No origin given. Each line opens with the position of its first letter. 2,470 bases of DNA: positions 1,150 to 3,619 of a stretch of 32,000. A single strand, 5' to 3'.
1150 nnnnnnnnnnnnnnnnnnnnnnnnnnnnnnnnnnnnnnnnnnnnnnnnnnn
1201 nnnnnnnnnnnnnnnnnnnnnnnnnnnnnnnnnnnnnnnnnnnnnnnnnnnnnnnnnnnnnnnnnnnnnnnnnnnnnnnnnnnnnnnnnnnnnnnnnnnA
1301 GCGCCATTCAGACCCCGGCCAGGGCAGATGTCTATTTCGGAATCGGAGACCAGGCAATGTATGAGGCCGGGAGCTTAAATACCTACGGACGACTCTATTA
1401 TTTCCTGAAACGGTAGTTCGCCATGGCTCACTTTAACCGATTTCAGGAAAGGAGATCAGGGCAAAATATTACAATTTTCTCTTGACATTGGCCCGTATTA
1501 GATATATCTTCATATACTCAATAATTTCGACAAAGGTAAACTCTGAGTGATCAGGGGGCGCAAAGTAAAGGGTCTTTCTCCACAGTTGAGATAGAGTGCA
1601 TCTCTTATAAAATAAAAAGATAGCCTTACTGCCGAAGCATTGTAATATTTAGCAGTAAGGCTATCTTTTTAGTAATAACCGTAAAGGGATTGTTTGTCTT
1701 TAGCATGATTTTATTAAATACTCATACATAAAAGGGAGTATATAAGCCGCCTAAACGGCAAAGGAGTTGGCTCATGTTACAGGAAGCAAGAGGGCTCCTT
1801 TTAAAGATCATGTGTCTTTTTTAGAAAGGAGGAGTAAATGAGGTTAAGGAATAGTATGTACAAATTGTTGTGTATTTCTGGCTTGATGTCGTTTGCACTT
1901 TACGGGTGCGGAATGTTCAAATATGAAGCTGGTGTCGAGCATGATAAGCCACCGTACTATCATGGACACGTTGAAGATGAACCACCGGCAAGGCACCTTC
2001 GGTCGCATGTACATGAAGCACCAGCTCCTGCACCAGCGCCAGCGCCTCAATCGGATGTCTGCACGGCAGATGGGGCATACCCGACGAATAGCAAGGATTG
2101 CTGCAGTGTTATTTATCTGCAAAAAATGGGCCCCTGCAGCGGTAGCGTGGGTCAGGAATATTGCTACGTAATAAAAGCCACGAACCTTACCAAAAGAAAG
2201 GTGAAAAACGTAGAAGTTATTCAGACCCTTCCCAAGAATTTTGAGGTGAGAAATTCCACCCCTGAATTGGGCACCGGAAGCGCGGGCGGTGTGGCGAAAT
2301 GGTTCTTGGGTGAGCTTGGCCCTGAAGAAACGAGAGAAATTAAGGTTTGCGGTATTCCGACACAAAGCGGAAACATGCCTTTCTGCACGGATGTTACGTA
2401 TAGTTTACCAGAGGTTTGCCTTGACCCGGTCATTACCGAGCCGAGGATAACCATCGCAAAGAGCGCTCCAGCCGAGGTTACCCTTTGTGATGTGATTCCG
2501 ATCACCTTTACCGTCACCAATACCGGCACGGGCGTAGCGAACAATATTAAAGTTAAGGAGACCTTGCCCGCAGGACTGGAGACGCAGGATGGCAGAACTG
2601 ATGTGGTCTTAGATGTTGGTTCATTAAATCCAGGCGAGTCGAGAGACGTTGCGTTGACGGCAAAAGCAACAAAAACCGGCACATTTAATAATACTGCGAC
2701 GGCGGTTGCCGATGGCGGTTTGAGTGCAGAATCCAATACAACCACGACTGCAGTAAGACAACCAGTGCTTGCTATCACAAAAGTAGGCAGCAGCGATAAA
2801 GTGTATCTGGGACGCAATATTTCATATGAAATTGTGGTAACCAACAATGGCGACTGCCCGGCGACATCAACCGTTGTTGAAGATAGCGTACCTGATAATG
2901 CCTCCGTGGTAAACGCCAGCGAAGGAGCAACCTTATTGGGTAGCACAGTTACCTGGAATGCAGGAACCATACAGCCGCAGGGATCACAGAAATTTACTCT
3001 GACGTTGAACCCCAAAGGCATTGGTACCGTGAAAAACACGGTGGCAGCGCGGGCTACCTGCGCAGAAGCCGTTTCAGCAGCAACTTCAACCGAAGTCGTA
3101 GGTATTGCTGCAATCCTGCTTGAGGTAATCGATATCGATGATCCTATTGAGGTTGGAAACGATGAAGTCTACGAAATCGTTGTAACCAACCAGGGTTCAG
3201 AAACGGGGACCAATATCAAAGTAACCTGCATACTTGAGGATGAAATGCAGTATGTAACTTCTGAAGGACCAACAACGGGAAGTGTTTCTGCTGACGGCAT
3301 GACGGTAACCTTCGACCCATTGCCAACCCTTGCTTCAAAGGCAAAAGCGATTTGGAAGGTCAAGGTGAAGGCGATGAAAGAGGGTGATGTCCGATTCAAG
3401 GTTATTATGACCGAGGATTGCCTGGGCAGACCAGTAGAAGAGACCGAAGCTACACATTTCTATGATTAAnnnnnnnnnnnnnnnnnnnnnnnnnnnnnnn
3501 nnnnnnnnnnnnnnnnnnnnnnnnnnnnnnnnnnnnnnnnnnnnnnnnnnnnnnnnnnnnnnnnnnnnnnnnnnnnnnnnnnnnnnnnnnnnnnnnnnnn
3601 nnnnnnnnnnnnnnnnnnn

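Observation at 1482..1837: Candidate c-di-GMP-I (GEMM-I) riboswitch with mutually exclusive terminator upstream of the OmcB-like genes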

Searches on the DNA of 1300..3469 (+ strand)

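Call 5: search_rna_families(source=window, start=1300, end=2000, threshold=evalue, max_evalue=10, show_alignments=3)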
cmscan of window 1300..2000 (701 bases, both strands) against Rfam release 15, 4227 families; matches with E-value up to 10: 17.
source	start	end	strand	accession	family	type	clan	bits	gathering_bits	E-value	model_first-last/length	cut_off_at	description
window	1526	1637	+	RF03167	c-di-GMP-I-GGC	Cis-reg; riboswitch;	CL00126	58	59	5e-13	1-80/80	no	c-di-GMP-I-GGC riboswitch aptamer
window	1612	1672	+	RF04291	mir-368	Gene; miRNA;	CL00149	27.9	58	0.0029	1-72/72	no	mir-368 microRNA precursor family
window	1610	1674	-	RF04225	MIR7502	Gene; miRNA;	-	23.6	71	3.2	1-143/143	no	MIR7502 microRNA precursor family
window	1616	1705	-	RF01480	rli52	Cis-reg;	-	22.9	70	0.58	1-95/95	no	Listeria sRNA rli52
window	1605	1684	+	RF02445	SpR14_sRNA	Gene; sRNA;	-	21.5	50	2.6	1-80/80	no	Streptococcus sRNA SpR14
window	1610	1681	-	RF04063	MIR2629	Gene; miRNA;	-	20.4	60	0.027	1-66/66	no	MIR2629 microRNA precursor family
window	1613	1671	+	RF03334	MIR391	Gene; miRNA;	-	19.5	70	0.27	22-81/103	no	MIR391 microRNA precursor family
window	1603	1678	+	RF04174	MIR4208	Gene; miRNA;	-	17.4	140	7.7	1-191/191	no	MIR4208 microRNA precursor family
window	1606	1677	-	RF00814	mir-316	Gene; miRNA;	-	17.1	80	2.2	1-91/91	no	mir-316 microRNA precursor family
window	1607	1678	+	RF00814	mir-316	Gene; miRNA;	-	16.3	80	3.6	1-91/91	no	mir-316 microRNA precursor family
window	1578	1671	-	RF02432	SpF25_sRNA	Gene; sRNA;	-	16.3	48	8.3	1-102/102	no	Streptococcus sRNA SpF25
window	1607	1725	-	RF01459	rliE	Gene; sRNA;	-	16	90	5.1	85-193/222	no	Listeria sRNA rliE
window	1611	1669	-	RF04343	Plastid-psbA-2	Cis-reg;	CL00153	15.3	55.8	7.8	1-60/60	no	Plastid-psbA-2 3UTR RNA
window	1547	1673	+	RF02049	STnc460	Gene; sRNA;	-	14.4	70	6.5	1-147/147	no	Salmonella enterica sRNA STnc460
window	1507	1549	-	RF03014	Transposase-1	Gene; sRNA;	-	14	42.8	6.9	1-59/59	no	Transposase-1 RNA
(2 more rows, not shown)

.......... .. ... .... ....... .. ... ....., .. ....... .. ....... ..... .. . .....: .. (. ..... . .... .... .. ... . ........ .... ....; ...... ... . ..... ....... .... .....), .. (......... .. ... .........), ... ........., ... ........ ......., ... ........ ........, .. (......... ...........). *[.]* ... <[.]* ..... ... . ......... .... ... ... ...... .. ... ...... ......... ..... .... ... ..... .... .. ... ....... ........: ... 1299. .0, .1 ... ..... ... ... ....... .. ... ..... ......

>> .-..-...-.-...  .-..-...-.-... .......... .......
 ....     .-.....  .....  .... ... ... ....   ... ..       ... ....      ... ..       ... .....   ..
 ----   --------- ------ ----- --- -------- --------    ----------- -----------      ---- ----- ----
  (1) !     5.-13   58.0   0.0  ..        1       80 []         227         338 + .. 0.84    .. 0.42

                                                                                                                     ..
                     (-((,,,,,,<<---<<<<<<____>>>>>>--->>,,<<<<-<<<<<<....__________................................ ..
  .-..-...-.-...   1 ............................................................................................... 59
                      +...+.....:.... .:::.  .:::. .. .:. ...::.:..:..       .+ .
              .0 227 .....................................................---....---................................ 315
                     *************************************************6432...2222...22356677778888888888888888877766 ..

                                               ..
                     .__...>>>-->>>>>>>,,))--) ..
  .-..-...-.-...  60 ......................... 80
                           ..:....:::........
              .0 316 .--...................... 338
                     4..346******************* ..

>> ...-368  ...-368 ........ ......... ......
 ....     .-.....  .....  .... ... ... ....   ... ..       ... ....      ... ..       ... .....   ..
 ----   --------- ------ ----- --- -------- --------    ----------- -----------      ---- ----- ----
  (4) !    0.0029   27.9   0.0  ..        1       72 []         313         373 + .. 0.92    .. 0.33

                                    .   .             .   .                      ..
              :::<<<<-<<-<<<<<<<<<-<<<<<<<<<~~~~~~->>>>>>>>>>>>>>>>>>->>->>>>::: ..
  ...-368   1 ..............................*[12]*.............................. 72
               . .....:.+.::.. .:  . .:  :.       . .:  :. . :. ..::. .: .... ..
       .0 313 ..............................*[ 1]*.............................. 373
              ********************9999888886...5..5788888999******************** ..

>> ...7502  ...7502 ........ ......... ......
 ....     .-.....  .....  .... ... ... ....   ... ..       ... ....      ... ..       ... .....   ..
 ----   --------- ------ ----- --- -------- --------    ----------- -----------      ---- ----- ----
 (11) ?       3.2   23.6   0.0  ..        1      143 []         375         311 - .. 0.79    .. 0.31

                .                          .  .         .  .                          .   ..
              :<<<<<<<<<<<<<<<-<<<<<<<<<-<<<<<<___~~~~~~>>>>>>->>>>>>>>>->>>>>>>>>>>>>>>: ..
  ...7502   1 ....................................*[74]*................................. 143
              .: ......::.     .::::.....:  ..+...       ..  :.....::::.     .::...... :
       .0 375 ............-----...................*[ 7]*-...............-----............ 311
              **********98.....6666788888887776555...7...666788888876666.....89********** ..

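Call 15: search_rna_families(sources=[L007, L008, L009, L010, L011, L012, L013, L014, L015, L016, L017, L018, L019, L020, L021, L022, L023, L025, L026, L028], threshold=gathering)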
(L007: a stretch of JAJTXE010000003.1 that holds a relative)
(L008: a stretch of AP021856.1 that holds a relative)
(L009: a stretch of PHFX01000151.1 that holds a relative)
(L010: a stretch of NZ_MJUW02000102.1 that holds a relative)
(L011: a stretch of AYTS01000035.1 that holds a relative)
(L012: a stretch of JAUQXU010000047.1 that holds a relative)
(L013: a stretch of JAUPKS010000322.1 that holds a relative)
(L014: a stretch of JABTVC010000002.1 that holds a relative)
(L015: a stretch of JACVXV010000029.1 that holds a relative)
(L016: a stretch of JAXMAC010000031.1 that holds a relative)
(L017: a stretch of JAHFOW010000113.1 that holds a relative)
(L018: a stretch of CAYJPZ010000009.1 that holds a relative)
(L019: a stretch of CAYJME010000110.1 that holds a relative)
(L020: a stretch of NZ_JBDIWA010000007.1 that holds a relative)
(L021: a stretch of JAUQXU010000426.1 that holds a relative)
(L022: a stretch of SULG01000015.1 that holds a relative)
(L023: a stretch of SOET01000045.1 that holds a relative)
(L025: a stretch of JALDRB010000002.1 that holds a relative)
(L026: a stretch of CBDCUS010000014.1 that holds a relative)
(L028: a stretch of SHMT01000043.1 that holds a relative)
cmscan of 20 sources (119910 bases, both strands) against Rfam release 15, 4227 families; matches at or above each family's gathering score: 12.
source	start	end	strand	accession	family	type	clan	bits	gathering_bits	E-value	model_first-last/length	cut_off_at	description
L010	516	725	-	RF00174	Cobalamin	Cis-reg; riboswitch;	CL00101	98.9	31.5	3.1e-23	1-189/189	no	Cobalamin riboswitch aptamer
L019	760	977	-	RF00174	Cobalamin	Cis-reg; riboswitch;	CL00101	94.7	31.5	5.1e-22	1-189/189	no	Cobalamin riboswitch aptamer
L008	505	716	-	RF00174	Cobalamin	Cis-reg; riboswitch;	CL00101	94.1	31.5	7.8e-22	1-189/189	no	Cobalamin riboswitch aptamer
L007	477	710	-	RF00174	Cobalamin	Cis-reg; riboswitch;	CL00101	88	31.5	4.1e-20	1-189/189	no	Cobalamin riboswitch aptamer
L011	489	698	-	RF00174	Cobalamin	Cis-reg; riboswitch;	CL00101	88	31.5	4.3e-20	1-189/189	no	Cobalamin riboswitch aptamer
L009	346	585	-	RF00174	Cobalamin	Cis-reg; riboswitch;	CL00101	87.6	31.5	5.6e-20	1-189/189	no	Cobalamin riboswitch aptamer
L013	400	494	+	RF03167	c-di-GMP-I-GGC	Cis-reg; riboswitch;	CL00126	62.9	59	3.2e-12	1-80/80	no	c-di-GMP-I-GGC riboswitch aptamer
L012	2173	2267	+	RF03167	c-di-GMP-I-GGC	Cis-reg; riboswitch;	CL00126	60.4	59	1.7e-11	1-80/80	no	c-di-GMP-I-GGC riboswitch aptamer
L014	2166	2264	+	RF01051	c-di-GMP-I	Cis-reg; riboswitch;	CL00126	60.4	35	4.7e-09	1-87/87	no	c-di-GMP-I riboswitch aptamer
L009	2066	2190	+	RF01051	c-di-GMP-I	Cis-reg; riboswitch;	CL00126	53.9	35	1.8e-07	1-87/87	no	c-di-GMP-I riboswitch aptamer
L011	2170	2267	+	RF01051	c-di-GMP-I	Cis-reg; riboswitch;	CL00126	48.5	35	3.7e-06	1-87/87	no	c-di-GMP-I riboswitch aptamer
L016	1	199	-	RF00174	Cobalamin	Cis-reg; riboswitch;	CL00101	43.7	31.5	1.9e-07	1-152/189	3'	Cobalamin riboswitch aptamer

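Call 18: search_rna_families(sources=[L007, L008, L010, L015, L016, L017, L018, L019, L020, L022], threshold=evalue, max_evalue=1, show_alignments=6)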
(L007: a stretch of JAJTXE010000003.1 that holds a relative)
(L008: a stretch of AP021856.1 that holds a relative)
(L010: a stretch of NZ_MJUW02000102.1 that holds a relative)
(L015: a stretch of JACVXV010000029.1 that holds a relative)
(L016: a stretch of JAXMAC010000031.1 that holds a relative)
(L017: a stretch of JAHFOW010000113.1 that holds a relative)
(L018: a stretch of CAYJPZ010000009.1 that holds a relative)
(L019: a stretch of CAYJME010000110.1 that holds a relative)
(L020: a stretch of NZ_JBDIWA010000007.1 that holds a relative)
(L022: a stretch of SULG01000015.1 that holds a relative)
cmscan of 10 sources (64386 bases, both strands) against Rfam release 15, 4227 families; matches with E-value up to 1: 14.
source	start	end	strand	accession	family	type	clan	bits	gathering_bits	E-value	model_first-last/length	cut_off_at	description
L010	516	725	-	RF00174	Cobalamin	Cis-reg; riboswitch;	CL00101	98.9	31.5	1.7e-23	1-189/189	no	Cobalamin riboswitch aptamer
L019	760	977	-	RF00174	Cobalamin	Cis-reg; riboswitch;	CL00101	94.7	31.5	2.8e-22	1-189/189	no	Cobalamin riboswitch aptamer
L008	505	716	-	RF00174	Cobalamin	Cis-reg; riboswitch;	CL00101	94.1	31.5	4.2e-22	1-189/189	no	Cobalamin riboswitch aptamer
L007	477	710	-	RF00174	Cobalamin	Cis-reg; riboswitch;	CL00101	88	31.5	2.2e-20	1-189/189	no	Cobalamin riboswitch aptamer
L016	1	199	-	RF00174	Cobalamin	Cis-reg; riboswitch;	CL00101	43.7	31.5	1e-07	1-152/189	3'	Cobalamin riboswitch aptamer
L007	2188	2305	+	RF03167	c-di-GMP-I-GGC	Cis-reg; riboswitch;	CL00126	31.9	59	0.0014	1-80/80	no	c-di-GMP-I-GGC riboswitch aptamer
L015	4124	4264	+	RF00558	L20_leader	Cis-reg; leader;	-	30.4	58.7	0.057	1-127/127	no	Ribosomal protein L20 leader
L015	4173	4257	+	RF02728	HrrF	Gene; sRNA;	-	30.1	77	0.3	1-116/116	no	Haemophilus regulatory RNA responsive to iron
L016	4227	4340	-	RF02346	ar35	Gene; sRNA;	-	28.9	45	0.16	1-144/144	no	Alphaproteobacterial sRNA ar35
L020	4201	4306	-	RF00506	Thr_leader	Cis-reg; leader;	-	28.6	55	0.3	1-118/118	no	Threonine operon leader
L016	4120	4272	+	RF02346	ar35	Gene; sRNA;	-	28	45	0.25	1-144/144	no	Alphaproteobacterial sRNA ar35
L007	4116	4268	+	RF02346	ar35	Gene; sRNA;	-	26.1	45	0.7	1-144/144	no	Alphaproteobacterial sRNA ar35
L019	4184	4269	+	RF02346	ar35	Gene; sRNA;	-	25.6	45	0.92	1-144/144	no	Alphaproteobacterial sRNA ar35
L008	2193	2308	+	RF03167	c-di-GMP-I-GGC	Cis-reg; riboswitch;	CL00126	23.5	59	0.36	1-80/80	no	c-di-GMP-I-GGC riboswitch aptamer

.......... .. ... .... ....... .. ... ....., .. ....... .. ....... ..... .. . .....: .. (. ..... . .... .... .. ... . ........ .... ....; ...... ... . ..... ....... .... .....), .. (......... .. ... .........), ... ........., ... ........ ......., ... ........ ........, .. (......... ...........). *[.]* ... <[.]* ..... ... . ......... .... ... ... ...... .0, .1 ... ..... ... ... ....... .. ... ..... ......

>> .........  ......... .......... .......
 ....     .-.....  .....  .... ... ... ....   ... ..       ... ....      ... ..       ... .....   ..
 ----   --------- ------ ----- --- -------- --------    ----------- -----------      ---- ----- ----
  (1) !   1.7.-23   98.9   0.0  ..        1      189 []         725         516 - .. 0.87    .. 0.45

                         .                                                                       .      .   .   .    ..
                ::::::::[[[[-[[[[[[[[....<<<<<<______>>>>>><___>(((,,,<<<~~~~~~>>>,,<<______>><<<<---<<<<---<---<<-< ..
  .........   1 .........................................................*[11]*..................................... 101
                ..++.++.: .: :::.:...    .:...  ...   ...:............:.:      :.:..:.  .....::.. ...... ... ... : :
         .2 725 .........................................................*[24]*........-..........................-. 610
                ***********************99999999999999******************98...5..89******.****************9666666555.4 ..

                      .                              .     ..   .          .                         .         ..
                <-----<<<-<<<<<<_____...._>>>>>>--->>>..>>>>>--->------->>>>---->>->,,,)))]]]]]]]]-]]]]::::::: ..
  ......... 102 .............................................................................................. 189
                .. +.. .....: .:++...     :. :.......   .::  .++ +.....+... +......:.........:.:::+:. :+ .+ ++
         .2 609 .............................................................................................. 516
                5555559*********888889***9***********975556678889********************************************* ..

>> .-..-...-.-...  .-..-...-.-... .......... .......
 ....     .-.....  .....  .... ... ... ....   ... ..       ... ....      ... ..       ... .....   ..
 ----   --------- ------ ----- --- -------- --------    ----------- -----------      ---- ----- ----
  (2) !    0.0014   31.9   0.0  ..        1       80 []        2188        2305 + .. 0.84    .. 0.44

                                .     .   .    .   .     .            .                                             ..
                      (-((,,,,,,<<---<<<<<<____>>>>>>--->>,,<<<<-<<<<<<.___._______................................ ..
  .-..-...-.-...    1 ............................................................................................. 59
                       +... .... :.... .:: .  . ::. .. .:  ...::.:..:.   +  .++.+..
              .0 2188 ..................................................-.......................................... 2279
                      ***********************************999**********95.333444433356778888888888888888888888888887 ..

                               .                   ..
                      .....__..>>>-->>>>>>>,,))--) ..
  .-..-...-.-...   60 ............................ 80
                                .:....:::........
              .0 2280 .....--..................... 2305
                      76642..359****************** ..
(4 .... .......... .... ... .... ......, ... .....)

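Call 19: search_rna_families(sources=[L024, L027, L029, L030, L031, L032, L033, L034, L035, L036, L037, L038, L039, L040, L041, L042, L043, L044, L045, L046], threshold=gathering)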
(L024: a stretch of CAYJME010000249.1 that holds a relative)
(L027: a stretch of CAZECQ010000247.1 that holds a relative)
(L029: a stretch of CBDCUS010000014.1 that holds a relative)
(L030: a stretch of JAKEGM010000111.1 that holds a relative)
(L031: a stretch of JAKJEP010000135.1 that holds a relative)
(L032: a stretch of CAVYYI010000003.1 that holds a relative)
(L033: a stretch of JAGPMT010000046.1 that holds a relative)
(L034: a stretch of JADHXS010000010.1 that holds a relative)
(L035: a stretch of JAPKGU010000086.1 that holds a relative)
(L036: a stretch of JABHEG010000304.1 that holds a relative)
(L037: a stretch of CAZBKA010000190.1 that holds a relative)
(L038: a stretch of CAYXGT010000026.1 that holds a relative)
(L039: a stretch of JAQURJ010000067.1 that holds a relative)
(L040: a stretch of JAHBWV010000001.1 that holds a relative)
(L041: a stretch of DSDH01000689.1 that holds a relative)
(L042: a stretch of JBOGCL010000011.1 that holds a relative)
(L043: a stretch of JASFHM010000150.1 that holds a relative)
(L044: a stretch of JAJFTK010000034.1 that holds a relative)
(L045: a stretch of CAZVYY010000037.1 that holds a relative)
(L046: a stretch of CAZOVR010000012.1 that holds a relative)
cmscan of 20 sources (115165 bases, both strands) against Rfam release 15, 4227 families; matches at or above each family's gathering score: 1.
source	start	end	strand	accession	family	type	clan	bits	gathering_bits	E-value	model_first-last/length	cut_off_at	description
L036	1560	1633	-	RF00005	tRNA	Gene; tRNA;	CL00001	70.6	29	3.8e-13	1-71/71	no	tRNA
